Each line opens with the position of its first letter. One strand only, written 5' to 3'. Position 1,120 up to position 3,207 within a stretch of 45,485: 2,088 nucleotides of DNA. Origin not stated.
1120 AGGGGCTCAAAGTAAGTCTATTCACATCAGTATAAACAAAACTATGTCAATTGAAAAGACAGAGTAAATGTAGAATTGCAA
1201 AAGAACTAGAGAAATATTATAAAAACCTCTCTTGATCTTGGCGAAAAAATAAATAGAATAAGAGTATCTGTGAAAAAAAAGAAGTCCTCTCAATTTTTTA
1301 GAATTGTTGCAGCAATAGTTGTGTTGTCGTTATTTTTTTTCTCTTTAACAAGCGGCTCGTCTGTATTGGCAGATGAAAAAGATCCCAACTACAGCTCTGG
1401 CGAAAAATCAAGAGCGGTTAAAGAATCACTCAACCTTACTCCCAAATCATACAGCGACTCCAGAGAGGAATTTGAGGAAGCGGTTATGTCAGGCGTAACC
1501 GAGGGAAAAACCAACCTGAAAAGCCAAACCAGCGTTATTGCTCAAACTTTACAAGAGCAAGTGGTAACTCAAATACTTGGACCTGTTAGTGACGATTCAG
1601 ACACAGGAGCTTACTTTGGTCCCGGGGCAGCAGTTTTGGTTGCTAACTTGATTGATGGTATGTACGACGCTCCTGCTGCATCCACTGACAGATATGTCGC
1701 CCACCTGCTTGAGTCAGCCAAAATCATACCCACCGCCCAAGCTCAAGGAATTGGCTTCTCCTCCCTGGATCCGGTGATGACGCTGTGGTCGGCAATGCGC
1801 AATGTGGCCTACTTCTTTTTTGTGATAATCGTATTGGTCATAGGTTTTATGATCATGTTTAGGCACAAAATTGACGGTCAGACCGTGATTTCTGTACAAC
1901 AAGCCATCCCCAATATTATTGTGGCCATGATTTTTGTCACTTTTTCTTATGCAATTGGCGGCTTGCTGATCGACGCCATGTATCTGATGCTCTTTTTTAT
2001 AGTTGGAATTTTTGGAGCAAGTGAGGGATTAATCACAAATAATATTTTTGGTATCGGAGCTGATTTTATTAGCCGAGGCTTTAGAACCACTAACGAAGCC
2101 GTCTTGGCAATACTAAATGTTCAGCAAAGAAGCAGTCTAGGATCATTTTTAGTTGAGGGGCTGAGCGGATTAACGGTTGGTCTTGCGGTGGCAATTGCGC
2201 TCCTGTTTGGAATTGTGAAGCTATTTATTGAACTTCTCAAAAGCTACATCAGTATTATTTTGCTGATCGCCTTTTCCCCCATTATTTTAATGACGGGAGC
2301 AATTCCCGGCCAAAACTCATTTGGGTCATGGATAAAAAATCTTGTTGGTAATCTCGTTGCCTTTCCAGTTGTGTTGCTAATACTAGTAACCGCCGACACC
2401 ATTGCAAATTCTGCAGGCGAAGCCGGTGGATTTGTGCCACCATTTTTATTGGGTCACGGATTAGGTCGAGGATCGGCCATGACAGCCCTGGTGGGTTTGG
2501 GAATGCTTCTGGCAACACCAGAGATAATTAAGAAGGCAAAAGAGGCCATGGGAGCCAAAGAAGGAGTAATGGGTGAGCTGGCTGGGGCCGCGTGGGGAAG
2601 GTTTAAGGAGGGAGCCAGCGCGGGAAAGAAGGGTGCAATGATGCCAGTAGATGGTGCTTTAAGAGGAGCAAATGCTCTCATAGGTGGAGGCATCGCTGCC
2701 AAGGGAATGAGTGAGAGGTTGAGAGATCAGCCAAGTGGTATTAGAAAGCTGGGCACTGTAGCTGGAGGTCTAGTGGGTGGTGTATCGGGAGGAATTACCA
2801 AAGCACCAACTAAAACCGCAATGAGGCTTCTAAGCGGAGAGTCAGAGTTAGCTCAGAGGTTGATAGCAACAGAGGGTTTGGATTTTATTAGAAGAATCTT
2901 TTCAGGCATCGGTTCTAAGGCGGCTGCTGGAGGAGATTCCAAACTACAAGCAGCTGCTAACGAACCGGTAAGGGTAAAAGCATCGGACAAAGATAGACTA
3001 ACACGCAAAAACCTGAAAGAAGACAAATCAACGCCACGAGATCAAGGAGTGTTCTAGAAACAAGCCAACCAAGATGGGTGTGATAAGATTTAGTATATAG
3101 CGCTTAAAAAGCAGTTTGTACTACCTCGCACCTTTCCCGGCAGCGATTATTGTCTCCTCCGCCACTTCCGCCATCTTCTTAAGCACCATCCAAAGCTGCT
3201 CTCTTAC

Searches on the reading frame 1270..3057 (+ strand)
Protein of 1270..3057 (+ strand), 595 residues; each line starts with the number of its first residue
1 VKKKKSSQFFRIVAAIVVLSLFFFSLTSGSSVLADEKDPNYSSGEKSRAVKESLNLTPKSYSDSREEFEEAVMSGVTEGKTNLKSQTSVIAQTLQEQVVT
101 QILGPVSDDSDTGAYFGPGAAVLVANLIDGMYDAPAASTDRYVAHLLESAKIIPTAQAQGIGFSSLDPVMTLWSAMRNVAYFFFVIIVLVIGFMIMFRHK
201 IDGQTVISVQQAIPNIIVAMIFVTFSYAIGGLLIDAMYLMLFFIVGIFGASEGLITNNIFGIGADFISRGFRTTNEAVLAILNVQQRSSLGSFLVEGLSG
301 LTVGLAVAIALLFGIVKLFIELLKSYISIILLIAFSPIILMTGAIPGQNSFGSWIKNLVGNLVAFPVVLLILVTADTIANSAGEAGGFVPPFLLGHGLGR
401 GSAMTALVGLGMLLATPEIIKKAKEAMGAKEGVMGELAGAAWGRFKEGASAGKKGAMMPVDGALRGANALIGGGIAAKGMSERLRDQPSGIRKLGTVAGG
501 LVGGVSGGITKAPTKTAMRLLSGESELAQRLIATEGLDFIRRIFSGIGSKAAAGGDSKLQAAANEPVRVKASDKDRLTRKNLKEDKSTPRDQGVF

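Call 5: search_protein_families(library=pfam, proteins=[window:1270-3057:+], max_evalue=0.001)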
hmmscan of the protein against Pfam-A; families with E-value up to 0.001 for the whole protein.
window:1270-3057:+ (595 aa): 0 families

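Call 54: search_protein_families(library=ncbifam, proteins=[window:1270-3057:+], max_evalue=0.01)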
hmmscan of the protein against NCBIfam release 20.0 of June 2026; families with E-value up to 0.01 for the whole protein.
window:1270-3057:+ (595 aa): 1 family
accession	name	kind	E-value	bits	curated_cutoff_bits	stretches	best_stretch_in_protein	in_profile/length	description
NF045889.1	ICE_Mbov_0396_TM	equivalog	2.5e-05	23.9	70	1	172-372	55-250/306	Mbov_0396 family ICE element transmembrane protein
